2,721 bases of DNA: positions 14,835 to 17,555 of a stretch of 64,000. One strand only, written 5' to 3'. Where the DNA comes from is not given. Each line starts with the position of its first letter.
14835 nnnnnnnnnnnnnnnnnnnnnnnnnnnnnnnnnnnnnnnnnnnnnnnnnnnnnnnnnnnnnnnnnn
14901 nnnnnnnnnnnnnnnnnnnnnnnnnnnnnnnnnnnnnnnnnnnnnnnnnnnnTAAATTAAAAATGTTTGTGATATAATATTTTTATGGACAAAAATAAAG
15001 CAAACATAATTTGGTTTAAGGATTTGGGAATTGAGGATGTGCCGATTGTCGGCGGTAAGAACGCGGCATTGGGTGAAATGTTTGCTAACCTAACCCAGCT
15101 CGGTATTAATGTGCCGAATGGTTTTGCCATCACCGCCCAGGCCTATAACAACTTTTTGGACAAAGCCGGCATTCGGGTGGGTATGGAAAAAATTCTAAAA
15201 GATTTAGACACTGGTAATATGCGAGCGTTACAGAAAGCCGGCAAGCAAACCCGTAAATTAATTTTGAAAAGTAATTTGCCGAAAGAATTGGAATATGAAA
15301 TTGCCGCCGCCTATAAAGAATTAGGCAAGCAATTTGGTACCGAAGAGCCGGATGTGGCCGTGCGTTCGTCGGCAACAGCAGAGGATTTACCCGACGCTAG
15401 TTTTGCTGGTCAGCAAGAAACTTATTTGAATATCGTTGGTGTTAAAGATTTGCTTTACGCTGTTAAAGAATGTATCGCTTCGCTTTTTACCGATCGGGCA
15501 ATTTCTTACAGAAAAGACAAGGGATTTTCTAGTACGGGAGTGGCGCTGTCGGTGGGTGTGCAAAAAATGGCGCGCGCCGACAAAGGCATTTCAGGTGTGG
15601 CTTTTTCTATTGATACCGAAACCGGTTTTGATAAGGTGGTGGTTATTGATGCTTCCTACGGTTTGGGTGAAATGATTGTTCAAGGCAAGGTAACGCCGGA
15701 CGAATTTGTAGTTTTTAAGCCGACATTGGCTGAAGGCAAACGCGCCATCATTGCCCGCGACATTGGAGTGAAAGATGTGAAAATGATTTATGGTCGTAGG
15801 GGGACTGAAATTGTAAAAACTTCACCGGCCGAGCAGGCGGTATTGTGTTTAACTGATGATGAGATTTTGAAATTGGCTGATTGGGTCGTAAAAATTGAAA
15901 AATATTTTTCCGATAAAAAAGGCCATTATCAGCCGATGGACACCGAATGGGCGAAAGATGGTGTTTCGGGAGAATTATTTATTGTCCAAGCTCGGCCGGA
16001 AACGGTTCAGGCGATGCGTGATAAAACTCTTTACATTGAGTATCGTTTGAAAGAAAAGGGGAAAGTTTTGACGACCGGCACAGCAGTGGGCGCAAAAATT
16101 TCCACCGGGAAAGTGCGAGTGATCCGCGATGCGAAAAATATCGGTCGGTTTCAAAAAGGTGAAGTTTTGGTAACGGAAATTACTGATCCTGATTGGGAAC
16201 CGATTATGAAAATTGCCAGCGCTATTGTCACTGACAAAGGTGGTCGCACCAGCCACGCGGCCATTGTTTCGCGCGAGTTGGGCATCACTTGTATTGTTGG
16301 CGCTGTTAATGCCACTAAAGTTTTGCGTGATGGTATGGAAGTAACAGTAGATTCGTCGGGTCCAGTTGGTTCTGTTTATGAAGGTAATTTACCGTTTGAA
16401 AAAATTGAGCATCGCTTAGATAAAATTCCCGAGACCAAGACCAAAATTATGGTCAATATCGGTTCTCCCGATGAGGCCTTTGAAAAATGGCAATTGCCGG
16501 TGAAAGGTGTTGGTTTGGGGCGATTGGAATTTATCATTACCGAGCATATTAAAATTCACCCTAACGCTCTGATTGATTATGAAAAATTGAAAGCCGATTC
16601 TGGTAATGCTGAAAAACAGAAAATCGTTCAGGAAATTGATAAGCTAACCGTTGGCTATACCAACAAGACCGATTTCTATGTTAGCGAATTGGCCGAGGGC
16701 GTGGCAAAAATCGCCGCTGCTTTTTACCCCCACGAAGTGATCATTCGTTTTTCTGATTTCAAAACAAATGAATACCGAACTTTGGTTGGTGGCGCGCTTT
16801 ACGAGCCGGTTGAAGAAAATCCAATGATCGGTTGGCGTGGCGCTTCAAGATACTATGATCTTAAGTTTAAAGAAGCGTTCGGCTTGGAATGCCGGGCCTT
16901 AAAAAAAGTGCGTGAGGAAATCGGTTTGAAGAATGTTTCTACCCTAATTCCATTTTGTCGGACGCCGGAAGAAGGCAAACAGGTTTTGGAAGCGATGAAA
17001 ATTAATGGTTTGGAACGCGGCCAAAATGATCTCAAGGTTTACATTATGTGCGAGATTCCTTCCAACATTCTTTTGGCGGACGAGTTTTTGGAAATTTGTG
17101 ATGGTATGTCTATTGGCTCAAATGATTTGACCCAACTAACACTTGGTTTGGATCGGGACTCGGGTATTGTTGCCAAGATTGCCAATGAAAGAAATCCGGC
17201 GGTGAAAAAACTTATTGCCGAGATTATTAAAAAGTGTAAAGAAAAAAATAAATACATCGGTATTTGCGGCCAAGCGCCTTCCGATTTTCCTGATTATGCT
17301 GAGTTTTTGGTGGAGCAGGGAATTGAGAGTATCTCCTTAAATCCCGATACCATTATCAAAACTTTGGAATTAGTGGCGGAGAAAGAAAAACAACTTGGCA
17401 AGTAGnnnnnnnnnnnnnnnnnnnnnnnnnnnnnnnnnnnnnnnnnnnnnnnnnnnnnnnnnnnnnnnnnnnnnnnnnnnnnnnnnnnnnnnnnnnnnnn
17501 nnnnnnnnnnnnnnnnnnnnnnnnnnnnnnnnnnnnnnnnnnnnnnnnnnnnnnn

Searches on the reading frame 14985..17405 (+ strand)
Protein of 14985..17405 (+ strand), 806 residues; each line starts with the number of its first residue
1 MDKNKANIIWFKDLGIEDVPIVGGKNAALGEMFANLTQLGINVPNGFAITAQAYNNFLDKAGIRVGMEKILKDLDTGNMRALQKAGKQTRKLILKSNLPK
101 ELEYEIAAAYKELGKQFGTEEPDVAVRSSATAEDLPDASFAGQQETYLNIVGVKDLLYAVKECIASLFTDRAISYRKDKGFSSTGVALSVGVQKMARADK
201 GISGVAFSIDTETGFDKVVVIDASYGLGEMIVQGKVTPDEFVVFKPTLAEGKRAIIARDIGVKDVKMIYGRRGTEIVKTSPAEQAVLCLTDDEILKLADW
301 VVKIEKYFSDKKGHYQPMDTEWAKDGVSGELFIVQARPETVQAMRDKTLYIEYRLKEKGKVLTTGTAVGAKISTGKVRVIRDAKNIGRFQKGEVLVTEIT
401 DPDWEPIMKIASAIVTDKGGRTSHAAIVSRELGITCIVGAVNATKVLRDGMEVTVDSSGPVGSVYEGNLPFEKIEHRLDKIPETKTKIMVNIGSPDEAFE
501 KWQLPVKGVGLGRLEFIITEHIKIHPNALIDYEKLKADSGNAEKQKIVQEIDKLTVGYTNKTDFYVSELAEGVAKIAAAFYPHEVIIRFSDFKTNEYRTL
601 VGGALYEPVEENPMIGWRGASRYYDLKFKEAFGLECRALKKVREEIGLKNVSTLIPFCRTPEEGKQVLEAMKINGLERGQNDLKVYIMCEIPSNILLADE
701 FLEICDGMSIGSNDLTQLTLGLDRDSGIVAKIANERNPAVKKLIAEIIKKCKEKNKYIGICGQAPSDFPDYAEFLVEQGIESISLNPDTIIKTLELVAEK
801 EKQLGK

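Call 3: search_protein_families(library=pfam, proteins=[window:14985-17405:+], max_evalue=0.01)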
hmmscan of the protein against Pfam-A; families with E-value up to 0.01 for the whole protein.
window:14985-17405:+ (806 aa): 3 families
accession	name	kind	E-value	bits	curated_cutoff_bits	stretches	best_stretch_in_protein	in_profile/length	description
PF01326.24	PPDK_N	-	3.9e-117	391.6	27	1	20-346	2-316/328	Pyruvate phosphate dikinase, AMP/ATP-binding domain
PF02896.24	PEP-utilizers_C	-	6.9e-63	213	22.8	1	483-799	17-290/293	PEP-utilising enzyme, PEP-binding domain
PF00391.29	PEP-utilizers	-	2.8e-25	88.1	23.1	1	389-457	1-69/72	PEP-utilising enzyme, mobile domain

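Call 4: search_protein_families(library=ncbifam, proteins=[window:14985-17405:+], max_evalue=0.01)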
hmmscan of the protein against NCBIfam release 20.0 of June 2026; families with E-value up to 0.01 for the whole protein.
window:14985-17405:+ (806 aa): 27 families (the best 25 are shown)
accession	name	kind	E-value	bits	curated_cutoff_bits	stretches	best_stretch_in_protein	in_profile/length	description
NF005057.0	PRK06464.1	equivalog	0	1145.3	598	1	3-804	2-792/798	phosphoenolpyruvate synthase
TIGR01418.1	PEP_synth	equivalog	0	1116.1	739.75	1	8-802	2-784/784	pyruvate, water dikinase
NF004878.0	PRK06241.1-3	subfamily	8.6e-95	318.6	945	2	6-340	3-312/891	phosphoenolpyruvate synthase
NF004877.0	PRK06241.1-2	subfamily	1.8e-87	294.5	866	2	7-340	4-313/869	phosphoenolpyruvate synthase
NF041857.1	RIF_Ptrans_rph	equivalog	7.5e-85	285.9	999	2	10-340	5-311/864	rifamycin-inactivating phosphotransferase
NF004879.0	PRK06241.1-4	equivalog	3.1e-79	267.1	976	2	8-340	5-313/868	phosphoenolpyruvate synthase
NF052631.1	prodigiosin_PigC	equivalog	3.2e-74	250.3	1300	2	21-352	15-310/883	prodigiosin ligase PigC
NF052632.1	undecylprod_RedH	equivalog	6.2e-72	242.8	1350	2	19-358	14-312/880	undecylprodigiosin ligase RedH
NF004881.0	PRK06241.2-2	equivalog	3.3e-67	227.5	883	2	21-342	18-313/898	phosphoenolpyruvate synthase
NF004880.0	PRK06241.2-1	equivalog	1.1e-64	218.7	972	2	11-241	7-221/837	phosphoenolpyruvate synthase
NF000283.1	RPH_KJ151292.1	equivalog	4.5e-63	213.7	1700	2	13-341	11-315/865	rifamycin-inactivating phosphotransferase Rph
NF004883.0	PRK06241.2-4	equivalog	1.4e-50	172.4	1063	2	23-340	33-328/928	phosphoenolpyruvate synthase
NF004882.0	PRK06241.2-3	equivalog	5.6e-36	124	850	2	12-237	5-210/827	phosphoenolpyruvate synthase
TIGR01417.1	PTS_I_fam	equivalog_domain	7.9e-36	123.6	341.7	2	606-796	345-535/565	phosphoenolpyruvate--protein phosphotransferase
TIGR01828.1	pyru_phos_dikin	equivalog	1.7e-33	115.7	843.45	2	346-784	371-847/865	pyruvate, phosphate dikinase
NF006153.0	PRK08296.1-5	subfamily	6.7e-23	80.9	578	1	363-458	504-599/608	hypothetical protein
NF006152.0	PRK08296.1-4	equivalog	2e-20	72.7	723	1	365-461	508-604/609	hypothetical protein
NF006149.0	PRK08296.1-1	equivalog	1.6e-19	69.7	730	1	356-461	460-563/568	hypothetical protein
NF006151.0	PRK08296.1-3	equivalog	2e-19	69.5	693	1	356-459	495-597/604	hypothetical protein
NF006150.0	PRK08296.1-2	subfamily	1.1e-18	66.9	650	1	364-458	504-598/633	hypothetical protein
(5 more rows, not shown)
